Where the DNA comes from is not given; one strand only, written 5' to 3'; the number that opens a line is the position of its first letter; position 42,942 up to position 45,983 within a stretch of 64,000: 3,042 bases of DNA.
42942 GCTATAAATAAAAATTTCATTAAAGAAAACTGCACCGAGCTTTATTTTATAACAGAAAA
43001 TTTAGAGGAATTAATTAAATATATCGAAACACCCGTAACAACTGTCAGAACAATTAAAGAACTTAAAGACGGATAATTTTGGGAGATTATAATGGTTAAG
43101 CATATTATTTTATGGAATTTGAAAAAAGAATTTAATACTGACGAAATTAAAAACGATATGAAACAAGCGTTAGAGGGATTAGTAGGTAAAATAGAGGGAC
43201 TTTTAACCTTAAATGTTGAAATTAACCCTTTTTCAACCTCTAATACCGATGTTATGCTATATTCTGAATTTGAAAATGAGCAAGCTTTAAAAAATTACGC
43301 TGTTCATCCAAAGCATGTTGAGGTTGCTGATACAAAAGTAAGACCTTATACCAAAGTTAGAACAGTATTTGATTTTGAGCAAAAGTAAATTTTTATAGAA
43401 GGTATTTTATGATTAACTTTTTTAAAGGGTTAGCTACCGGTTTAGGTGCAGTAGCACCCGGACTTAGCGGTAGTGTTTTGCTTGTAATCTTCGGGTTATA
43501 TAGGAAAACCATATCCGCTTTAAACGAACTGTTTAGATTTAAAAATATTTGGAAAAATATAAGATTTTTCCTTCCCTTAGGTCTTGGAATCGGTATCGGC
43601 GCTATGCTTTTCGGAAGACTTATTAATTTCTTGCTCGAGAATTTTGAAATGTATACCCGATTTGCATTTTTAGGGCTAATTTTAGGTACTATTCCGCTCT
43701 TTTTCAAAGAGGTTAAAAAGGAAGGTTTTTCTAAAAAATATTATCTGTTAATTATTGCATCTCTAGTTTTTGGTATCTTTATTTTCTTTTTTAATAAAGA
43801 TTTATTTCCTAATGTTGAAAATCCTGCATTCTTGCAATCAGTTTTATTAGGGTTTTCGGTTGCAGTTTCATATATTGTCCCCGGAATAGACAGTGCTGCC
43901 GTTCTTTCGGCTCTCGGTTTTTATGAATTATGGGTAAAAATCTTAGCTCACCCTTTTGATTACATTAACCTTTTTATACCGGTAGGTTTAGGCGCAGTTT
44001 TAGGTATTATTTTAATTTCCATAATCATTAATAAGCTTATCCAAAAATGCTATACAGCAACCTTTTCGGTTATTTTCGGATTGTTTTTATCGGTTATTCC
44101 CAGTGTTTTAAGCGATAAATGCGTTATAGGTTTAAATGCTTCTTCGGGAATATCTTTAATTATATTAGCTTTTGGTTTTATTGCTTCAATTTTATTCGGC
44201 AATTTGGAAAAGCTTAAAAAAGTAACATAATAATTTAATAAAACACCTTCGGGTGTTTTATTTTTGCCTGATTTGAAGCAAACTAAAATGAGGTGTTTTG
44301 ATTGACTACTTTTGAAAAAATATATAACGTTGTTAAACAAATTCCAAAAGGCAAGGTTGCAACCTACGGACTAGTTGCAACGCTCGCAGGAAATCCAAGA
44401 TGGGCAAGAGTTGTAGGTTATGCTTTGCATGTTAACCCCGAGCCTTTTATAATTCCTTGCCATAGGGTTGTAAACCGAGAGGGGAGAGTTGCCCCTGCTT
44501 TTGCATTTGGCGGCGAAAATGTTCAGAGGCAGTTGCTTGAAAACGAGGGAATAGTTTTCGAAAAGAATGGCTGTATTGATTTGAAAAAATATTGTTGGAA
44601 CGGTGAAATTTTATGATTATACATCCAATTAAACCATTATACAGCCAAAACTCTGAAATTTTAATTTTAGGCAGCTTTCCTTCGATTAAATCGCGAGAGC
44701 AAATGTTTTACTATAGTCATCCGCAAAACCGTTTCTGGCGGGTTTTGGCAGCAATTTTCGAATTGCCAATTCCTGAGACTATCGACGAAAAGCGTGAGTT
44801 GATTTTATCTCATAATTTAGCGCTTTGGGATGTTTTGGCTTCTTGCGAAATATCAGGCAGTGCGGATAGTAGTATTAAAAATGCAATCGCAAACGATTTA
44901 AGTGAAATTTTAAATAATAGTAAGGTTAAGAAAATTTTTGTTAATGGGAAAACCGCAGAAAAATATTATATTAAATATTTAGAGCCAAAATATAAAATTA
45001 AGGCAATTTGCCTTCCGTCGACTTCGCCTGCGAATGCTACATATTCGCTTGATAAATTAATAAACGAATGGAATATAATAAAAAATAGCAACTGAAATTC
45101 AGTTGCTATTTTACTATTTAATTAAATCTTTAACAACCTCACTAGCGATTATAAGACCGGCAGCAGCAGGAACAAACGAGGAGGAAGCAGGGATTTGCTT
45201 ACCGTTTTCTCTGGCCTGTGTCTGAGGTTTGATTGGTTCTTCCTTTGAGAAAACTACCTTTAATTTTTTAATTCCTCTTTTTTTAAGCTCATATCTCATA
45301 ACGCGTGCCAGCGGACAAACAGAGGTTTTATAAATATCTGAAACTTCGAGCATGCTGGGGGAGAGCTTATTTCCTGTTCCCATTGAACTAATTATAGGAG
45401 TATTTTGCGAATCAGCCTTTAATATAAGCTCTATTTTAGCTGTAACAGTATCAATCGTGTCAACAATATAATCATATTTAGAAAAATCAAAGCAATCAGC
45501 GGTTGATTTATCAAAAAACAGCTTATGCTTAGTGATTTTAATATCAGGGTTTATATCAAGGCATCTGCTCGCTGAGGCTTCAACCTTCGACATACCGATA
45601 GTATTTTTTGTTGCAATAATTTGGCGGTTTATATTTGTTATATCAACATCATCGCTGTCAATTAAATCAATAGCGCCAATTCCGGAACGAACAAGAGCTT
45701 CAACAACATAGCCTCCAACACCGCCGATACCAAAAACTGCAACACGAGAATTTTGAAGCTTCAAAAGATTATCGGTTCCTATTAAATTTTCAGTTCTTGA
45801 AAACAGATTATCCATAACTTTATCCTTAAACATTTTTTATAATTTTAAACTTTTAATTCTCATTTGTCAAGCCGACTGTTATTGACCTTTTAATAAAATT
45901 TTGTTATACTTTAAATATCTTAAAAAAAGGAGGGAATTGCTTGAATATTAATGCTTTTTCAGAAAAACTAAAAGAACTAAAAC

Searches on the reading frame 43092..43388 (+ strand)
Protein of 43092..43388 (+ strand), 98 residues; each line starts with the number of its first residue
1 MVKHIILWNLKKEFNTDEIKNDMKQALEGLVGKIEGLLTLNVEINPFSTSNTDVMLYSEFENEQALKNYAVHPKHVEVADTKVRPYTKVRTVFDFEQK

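Call 13: search_protein_families(library=pfam, proteins=[window:43092-43388:+])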
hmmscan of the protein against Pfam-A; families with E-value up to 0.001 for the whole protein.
window:43092-43388:+ (98 aa): 1 family
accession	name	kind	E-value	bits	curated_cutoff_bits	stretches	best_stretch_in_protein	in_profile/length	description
PF07876.18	Dabb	-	1.2e-21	77.6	25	1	2-96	1-95/96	Stress responsive A/B Barrel Domain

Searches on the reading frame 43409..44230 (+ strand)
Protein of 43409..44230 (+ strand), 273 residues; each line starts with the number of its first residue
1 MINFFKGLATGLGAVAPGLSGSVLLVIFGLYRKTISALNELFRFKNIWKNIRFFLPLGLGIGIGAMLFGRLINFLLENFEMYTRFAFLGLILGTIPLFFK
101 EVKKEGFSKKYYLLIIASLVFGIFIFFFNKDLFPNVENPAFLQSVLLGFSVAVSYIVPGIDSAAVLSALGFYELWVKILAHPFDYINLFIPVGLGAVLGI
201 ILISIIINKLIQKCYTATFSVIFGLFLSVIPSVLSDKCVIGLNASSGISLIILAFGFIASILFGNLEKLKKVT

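Call 13: search_protein_families(library=pfam, proteins=[window:43409-44230:+])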
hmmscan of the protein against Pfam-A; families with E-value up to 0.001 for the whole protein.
window:43409-44230:+ (273 aa): 1 family
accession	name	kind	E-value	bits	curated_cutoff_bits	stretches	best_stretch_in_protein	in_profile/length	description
PF04018.18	VCA0040-like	-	8.4e-30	104.6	26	2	11-236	2-231/246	Undecaprenyl phosphate translocase-like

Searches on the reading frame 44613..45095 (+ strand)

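Call 13: search_protein_families(library=pfam, proteins=[window:44613-45095:+])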
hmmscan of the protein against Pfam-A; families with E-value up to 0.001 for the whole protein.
window:44613-45095:+ (160 aa): 1 family
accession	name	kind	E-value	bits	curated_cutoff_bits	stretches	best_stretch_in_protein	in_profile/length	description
PF03167.25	UDG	-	4e-13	50.1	24.3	1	9-146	3-127/141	Uracil DNA glycosylase superfamily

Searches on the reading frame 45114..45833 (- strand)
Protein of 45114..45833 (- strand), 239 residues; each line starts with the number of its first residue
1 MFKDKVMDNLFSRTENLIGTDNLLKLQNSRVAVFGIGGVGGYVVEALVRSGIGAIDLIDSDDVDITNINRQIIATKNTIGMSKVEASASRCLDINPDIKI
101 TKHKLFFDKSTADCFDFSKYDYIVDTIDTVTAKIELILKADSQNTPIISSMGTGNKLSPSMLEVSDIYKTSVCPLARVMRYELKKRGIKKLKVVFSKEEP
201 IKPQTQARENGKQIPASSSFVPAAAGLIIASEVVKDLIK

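Call 13: search_protein_families(library=pfam, proteins=[window:45114-45833:-])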
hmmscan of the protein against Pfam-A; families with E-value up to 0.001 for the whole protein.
window:45114-45833:- (239 aa): 1 family
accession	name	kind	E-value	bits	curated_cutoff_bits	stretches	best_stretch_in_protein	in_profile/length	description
PF00899.27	ThiF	-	1.7e-37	129.3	28.1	1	14-235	4-200/238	ThiF family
